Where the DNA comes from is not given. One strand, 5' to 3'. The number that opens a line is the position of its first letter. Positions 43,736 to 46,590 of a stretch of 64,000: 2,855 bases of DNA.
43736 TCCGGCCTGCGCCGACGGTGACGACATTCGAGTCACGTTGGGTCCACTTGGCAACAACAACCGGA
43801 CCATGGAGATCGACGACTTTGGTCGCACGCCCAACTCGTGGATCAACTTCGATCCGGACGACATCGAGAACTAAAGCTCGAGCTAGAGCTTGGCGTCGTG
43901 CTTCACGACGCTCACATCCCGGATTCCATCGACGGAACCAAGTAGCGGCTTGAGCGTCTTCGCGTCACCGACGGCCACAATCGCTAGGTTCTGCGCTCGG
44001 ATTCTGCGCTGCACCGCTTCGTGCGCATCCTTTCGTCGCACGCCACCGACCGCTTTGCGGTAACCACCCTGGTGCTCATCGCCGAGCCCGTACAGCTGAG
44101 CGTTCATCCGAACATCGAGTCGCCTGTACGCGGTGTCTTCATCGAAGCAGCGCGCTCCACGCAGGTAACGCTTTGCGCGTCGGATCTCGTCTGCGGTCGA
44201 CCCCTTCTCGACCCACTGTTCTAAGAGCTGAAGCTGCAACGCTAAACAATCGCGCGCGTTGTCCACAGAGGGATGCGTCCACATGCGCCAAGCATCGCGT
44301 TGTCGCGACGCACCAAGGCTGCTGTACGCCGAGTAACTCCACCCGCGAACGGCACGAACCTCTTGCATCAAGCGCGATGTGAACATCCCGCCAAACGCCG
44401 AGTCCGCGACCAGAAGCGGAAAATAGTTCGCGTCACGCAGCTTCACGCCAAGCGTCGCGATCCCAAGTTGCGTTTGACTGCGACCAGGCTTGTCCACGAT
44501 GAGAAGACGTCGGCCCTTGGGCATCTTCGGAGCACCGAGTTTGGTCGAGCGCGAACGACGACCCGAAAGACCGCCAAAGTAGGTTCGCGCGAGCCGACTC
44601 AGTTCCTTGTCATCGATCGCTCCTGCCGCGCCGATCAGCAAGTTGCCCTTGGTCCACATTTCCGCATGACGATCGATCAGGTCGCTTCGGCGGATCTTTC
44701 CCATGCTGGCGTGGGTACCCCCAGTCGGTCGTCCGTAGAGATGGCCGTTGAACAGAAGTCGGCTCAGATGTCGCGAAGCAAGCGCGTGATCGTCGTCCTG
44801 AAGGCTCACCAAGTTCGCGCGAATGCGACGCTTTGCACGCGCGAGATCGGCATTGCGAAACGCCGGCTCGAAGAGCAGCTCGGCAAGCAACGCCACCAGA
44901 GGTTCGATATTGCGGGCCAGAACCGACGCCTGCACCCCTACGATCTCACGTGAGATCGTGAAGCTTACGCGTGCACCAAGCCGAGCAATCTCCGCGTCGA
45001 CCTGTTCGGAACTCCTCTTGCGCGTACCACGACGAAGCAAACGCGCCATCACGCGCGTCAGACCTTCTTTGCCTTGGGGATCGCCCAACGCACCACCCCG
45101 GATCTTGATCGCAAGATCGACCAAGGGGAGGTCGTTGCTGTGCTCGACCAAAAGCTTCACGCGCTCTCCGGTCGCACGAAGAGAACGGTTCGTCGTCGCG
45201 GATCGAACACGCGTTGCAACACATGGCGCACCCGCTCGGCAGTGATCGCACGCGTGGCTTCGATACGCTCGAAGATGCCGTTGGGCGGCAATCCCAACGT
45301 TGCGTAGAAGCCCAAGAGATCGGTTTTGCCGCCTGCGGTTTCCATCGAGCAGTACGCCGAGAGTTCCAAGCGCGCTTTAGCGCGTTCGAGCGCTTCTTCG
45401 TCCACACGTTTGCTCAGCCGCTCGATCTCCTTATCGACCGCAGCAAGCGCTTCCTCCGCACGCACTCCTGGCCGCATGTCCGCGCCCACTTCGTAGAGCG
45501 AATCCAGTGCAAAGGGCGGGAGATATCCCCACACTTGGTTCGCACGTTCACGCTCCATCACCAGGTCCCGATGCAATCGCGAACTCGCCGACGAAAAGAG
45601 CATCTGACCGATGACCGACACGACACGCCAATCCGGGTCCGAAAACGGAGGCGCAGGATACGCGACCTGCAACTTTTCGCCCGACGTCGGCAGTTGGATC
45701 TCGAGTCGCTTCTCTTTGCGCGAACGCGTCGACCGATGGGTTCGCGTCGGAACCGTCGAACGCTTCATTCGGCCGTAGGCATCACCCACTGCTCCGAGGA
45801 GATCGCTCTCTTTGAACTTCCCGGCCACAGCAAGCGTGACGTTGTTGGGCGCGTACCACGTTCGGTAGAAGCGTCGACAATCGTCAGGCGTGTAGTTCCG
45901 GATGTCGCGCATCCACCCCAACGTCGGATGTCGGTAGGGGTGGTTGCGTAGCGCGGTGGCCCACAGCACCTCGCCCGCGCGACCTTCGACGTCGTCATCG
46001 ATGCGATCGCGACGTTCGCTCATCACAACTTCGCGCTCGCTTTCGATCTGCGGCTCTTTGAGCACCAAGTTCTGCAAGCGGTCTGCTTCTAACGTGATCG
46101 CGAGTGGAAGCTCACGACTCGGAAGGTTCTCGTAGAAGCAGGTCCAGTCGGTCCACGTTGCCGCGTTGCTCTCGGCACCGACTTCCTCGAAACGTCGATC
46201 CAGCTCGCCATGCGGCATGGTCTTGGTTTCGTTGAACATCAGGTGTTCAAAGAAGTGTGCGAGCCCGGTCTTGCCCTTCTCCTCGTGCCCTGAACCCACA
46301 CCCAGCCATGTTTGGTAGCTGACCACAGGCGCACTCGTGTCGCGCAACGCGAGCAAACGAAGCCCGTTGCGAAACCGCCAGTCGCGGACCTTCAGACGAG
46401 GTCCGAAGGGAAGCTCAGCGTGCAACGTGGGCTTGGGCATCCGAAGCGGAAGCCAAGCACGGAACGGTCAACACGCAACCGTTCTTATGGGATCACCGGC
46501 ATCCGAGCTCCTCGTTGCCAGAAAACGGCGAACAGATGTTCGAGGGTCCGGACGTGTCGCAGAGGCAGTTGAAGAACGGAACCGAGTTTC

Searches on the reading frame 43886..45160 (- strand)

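Call 57: search_protein_families(library=pfam, proteins=[window:43886-45160:-], max_evalue=0.001)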
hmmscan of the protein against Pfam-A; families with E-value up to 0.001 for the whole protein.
window:43886-45160:- (425 aa): 2 families
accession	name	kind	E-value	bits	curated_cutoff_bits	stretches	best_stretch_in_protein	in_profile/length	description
PF05193.26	Peptidase_M16_C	-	5.1e-21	75.8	23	1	156-332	2-180/181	Peptidase M16 inactive domain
PF00675.25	Peptidase_M16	-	1.3e-15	58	22.3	1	5-149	4-148/149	Insulinase (Peptidase family M16)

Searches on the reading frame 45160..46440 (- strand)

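Call 57: search_protein_families(library=pfam, proteins=[window:45160-46440:-], max_evalue=0.001)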
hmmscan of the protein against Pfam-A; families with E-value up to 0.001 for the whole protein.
window:45160-46440:- (427 aa): 2 families
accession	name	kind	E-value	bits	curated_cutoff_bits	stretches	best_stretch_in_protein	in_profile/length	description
PF05193.26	Peptidase_M16_C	-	4e-26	92.4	23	1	183-358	2-181/181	Peptidase M16 inactive domain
PF00675.25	Peptidase_M16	-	4.5e-24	85.5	22.3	1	32-174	5-146/149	Insulinase (Peptidase family M16)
